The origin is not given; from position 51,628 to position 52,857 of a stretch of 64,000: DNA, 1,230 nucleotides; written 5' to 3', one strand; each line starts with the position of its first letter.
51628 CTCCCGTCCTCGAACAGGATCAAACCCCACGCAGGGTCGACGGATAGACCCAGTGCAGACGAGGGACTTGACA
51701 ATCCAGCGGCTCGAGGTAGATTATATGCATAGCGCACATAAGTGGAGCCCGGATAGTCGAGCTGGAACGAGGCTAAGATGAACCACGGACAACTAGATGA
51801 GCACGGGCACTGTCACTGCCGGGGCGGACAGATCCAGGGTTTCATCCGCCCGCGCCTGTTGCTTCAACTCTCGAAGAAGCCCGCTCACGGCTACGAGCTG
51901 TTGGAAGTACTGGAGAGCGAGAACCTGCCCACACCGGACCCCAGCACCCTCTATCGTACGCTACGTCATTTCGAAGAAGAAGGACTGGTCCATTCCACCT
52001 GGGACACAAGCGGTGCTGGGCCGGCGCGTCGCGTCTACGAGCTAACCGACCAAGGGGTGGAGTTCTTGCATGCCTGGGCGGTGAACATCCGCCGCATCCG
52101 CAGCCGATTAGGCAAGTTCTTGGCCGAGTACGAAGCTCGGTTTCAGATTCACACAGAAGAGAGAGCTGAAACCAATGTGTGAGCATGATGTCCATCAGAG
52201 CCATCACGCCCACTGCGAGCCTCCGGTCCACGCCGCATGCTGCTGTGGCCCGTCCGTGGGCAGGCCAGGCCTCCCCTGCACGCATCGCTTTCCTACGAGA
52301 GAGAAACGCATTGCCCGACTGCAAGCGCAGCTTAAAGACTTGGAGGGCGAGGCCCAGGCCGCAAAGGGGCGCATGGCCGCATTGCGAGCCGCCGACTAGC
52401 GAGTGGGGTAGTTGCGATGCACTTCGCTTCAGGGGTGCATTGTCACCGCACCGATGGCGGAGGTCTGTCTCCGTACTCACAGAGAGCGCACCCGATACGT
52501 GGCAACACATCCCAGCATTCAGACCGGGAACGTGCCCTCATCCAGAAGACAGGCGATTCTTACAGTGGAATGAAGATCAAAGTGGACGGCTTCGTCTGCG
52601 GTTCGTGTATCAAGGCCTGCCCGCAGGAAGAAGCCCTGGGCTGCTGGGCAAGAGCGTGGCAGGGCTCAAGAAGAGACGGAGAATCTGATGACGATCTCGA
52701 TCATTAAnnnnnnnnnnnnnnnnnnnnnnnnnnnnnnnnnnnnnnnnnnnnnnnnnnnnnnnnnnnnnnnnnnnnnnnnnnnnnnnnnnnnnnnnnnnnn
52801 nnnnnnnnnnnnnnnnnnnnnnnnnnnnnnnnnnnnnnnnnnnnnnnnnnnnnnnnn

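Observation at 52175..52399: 74-aa His/Cys-rich coiled-coil ORF overlapping the PadR stop; PadR itself carries an HGHCHC tail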

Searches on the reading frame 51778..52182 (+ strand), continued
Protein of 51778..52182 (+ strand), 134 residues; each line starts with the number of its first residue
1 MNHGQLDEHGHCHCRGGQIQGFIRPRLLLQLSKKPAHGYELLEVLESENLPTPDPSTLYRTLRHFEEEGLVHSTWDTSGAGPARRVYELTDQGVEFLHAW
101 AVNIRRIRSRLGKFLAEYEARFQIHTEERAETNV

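Call 55: search_solved_structures(query=A1, max_evalue=0.001)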
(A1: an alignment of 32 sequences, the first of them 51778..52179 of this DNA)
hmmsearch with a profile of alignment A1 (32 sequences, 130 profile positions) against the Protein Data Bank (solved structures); distinct sequences matched with E-value up to 0.001: 50.
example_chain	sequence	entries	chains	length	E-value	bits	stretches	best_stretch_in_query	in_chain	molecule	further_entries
2esh_A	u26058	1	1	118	3.1e-16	62.4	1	19-115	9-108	conserved hypothetical protein TM0937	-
5dym_A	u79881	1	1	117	6.4e-13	51.7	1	12-117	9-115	PadR-family transcriptional regulator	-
3elk_A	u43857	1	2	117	1.8e-12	50.2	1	15-116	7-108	Putative transcriptional regulator TA0346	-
4ejo_A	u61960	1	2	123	9.3e-12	47.9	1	27-100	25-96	Transcriptional regulator, PadR-like family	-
1xma_A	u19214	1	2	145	1.4e-11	47.3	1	16-120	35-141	Predicted transcriptional regulator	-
4esb_A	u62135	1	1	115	1.9e-10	43.7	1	17-106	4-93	Transcriptional regulator, PadR family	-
9qbc_A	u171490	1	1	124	5.4e-10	42.2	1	17-99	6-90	PadR-family transcriptional regulator PadR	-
5h20_A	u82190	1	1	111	1e-09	41.3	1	17-105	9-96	Putative PadR-family transcriptional regulatory protein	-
3hhh_A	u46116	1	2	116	1.2e-09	41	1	15-99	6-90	Transcriptional regulator, PadR family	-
8zf1_A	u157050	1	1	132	1.4e-09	40.9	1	26-114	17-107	Transcriptional regulator, PadR-like family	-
9gkr_A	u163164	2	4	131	2e-09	40.4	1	19-101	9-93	Transcriptional regulator, PadR-like family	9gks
9qbd_A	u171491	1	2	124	3.2e-09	39.7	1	17-99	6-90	PadR-family transcriptional regulator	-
9h9y_A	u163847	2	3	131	5.7e-09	38.9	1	21-107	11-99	Transcriptional regulator, PadR-like family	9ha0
5zqh_A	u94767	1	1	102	7.6e-09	38.5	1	19-98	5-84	PadR family transcriptional regulator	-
9g51_A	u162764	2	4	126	7.9e-09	38.4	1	20-99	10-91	Transcriptional regulator, PadR-like family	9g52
6abt_B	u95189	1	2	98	5.8e-08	35.7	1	19-98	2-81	PadR family transcriptional regulator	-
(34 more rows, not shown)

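Call 79: predict_structure(alignment_id=A1)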
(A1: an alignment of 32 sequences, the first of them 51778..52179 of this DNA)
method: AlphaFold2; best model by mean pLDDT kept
length: 134 residues; sequences in the alignment: 32
mean_pLDDT: 80.9   pTM: 0.67
mean pLDDT of the five models: 80.9, 80.6, 80.3, 80.1, 79.5
residues with pLDDT >= 90: 80; 70-90: 21; 50-70: 7; < 50: 26
segments of 3 or more residues with pLDDT < 50: 1-19, 128-134
pLDDT, mean of each block of 10 residues (from residue 1): 36 43 88 96 89 88 96 92 94 96 93 94 61 44
secondary structure, 60 per line:
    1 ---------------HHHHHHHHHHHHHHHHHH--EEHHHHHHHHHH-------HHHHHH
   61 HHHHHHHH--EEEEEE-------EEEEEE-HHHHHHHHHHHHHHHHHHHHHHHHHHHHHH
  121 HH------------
elements in order: H16-33 H38-47 H55-68 E71-76 E84-89 H91-122

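Call 81: fold_search(model_id=the predicted structure, library=pdb)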
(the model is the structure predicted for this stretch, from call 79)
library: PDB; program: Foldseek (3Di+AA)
matches with E <= 10: 1044; with E <= 0.001: 117
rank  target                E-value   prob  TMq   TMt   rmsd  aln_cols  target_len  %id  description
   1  4ejo_A                2.2e-07  1.00  0.62  0.73   2.8       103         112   30  Crystal structure of padr family transcriptional regulator from Eggerthella lenta DSM 2243 (released 2012-04-25)
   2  6abt_A                5.5e-07  1.00  0.66  0.89   1.6        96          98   25  Crystal structure of transcription factor from Listeria monocytogenes (released 2019-06-05)
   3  9qbc                  8.1e-07  1.00  0.66  0.82   2.3       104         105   24  Crystal structure of Brachyspira hampsonii PadR (released 2026-03-11)
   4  6abq_A                1.1e-06  1.00  0.67  0.79   7.3       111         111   22  Crystal structure of transcription factor from Listeria monocytogenes (released 2019-06-05)
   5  4ejo_B                1.1e-06  1.00  0.59  0.70   2.9       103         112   30  Crystal structure of padr family transcriptional regulator from Eggerthella lenta DSM 2243 (released 2012-04-25)
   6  3elk_A                1.3e-06  1.00  0.60  0.75   3.7       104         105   28  Crystal structure of putative transcriptional regulator TA0346 from Thermoplasma acidophilum (released 2008-09-30)
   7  3elk_B                1.6e-06  1.00  0.63  0.80   2.6       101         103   29  Crystal structure of putative transcriptional regulator TA0346 from Thermoplasma acidophilum (released 2008-09-30)
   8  5dym                  1.8e-06  1.00  0.64  0.88   1.8        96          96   28  Crystal structure of a PadR family transcription regulator from hypervirulent Clostridium difficile R20291 - CdPadR_0991 (released 2016-10-05)
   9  9h9x_A                1.9e-06  1.00  0.66  0.79   2.3       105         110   22  Crystal structure of metal-free LmrR_V15Bpy in a closed state (released 2025-03-05)
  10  8qdh_B                2.8e-06  1.00  0.66  0.78   5.5       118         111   20  Engineered LmrR carrying a cyclic boronate ester formed between Tris and p-boronophenylalanine at position 89 (released 2024-05-01)
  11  5h20                  3.0e-06  1.00  0.67  0.86   1.8       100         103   24  X-ray structure of PadR-like Transcription factor from bacteroid fragilis (released 2017-03-08)
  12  4esb                  3.2e-06  1.00  0.65  0.83   2.2        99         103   24  Crystal structure of PadR-like transcriptional regulator (BC4206) from Bacillus cereus strain ATCC 14579 (released 2012-12-05)
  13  9qbd_B                3.2e-06  1.00  0.60  0.73   2.8       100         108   24  Crystal structure of Brachyspira hampsonii PadR with Leu88 replaced by 3-aminotyrosine (released 2026-03-11)
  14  6abq_B                3.9e-06  1.00  0.68  0.85   2.0       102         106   24  Crystal structure of transcription factor from Listeria monocytogenes (released 2019-06-05)
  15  8yrf_A                3.9e-06  1.00  0.62  0.75   3.1       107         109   22  Crystal structure of LmrR with V15 replaced by unnatural amino acid 4-amino-L-phenyl-cysteine (released 2024-04-24)
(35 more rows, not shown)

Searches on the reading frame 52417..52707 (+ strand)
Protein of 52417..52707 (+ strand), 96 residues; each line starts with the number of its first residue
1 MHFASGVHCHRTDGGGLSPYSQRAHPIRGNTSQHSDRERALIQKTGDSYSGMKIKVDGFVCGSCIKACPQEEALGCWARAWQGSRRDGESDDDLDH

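Call 3: search_protein_families(library=pfam, proteins=[window:52417-52707:+], max_evalue=1)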
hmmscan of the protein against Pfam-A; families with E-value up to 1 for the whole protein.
window:52417-52707:+ (96 aa): 4 families
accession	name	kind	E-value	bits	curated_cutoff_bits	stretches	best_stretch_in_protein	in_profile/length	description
PF13237.11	Fer4_10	-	0.028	14.8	25.5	1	61-75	12-22/53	4Fe-4S dicluster domain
PF00037.32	Fer4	-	0.082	13.2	21.1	1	61-70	11-20/24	4Fe-4S binding domain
PF12800.12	Fer4_4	-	0.25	12.3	24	1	61-69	7-15/17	4Fe-4S binding domain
PF12798.12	Fer4_3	-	0.47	11.9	27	1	61-70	4-13/15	4Fe-4S binding domain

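Call 4: search_protein_families(library=ncbifam, proteins=[window:52417-52707:+], max_evalue=1)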
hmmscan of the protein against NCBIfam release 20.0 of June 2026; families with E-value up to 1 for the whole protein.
window:52417-52707:+ (96 aa): 0 families
